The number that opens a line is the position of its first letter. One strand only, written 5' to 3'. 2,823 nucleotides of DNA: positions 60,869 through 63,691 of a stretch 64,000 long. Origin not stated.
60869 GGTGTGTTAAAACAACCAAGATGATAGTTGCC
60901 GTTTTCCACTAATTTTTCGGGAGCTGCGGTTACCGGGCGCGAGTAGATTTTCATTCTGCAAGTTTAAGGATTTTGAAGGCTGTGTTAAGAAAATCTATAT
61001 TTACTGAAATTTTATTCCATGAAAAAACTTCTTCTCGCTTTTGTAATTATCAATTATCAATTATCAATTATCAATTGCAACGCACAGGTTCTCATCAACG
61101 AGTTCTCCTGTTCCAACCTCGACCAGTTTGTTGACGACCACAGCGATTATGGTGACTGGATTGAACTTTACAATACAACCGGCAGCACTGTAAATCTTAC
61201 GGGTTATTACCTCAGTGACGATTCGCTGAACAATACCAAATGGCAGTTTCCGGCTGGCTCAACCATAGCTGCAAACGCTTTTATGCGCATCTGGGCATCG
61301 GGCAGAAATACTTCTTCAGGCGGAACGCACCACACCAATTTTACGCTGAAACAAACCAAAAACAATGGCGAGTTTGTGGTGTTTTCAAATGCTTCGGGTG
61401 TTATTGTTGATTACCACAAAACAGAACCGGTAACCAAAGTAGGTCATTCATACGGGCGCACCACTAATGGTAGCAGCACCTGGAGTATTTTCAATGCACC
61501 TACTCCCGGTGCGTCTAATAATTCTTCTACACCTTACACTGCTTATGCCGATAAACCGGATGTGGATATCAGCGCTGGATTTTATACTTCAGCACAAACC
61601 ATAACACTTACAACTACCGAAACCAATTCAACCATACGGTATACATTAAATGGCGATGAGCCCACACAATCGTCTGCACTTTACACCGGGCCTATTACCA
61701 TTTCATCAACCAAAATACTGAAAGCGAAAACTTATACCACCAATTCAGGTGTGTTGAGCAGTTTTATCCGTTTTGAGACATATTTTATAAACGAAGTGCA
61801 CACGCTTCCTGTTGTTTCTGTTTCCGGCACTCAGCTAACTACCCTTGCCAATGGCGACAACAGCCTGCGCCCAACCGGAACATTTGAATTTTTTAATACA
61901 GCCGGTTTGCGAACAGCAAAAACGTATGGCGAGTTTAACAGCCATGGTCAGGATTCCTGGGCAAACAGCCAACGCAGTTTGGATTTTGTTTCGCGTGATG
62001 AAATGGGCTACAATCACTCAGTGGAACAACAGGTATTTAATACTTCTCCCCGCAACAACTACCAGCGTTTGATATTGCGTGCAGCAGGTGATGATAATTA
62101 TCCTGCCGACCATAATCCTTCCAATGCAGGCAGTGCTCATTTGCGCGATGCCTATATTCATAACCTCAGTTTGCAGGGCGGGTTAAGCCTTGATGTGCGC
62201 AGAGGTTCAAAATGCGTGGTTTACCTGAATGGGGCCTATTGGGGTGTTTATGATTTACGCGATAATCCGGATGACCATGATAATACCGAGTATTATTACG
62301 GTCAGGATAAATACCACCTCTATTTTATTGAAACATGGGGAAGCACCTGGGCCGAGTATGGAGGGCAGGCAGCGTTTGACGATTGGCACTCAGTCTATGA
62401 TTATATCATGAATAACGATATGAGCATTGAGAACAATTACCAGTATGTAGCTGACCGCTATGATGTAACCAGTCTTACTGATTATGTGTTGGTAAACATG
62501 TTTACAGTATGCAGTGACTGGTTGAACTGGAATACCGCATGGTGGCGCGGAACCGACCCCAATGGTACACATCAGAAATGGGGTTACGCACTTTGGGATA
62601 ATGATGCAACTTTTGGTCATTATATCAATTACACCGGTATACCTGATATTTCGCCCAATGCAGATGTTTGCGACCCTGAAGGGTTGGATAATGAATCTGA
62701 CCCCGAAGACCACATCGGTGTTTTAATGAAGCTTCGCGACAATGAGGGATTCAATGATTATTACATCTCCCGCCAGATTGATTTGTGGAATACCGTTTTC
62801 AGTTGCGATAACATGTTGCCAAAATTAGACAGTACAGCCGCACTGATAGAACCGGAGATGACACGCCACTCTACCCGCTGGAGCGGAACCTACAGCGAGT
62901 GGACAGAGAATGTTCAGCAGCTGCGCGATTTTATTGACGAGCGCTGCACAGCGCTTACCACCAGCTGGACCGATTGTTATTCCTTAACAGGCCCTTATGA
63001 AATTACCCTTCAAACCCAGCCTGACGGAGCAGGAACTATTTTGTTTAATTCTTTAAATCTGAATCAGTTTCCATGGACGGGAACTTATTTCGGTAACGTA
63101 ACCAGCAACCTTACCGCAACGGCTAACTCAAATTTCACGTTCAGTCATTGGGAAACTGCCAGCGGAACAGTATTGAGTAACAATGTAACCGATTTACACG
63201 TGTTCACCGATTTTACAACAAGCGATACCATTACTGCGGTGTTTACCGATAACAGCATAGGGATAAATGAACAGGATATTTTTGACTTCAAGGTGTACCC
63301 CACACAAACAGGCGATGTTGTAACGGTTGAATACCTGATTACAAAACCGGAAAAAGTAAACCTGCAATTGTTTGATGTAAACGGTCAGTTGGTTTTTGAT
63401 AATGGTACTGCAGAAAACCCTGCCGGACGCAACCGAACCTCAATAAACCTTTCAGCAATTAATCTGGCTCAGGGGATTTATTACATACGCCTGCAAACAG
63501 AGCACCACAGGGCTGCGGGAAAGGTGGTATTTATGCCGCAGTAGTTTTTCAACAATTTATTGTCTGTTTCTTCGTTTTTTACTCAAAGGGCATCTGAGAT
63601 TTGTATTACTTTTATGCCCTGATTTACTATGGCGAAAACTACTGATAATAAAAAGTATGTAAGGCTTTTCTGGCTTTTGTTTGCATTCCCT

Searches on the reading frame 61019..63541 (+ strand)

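Call 27: search_protein_families(library=pfam, proteins=[window:61019-63541:+], max_evalue=0.0001)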
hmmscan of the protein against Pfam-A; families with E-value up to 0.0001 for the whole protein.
window:61019-63541:+ (841 aa): 5 families
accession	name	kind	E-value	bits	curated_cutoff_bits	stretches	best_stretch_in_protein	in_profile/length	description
PF08757.17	CotH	-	6.4e-29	101.9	23.8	1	309-644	4-320/322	CotH kinase protein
PF13290.12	CHB_HEX_C_1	-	1.1e-15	57.8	22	1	185-242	2-59/67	Chitobiase/beta-hexosaminidase C-terminal domain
PF00932.25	LTD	-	1.2e-15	58.3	34.3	1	37-134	13-106/109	Lamin Tail Domain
PF13287.12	Fn3_assoc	-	3.8e-12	46.6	23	1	195-242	1-48/59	Fn3 associated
PF18962.6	Por_Secre_tail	-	1e-09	39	27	1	759-836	1-73/75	Secretion system C-terminal sorting domain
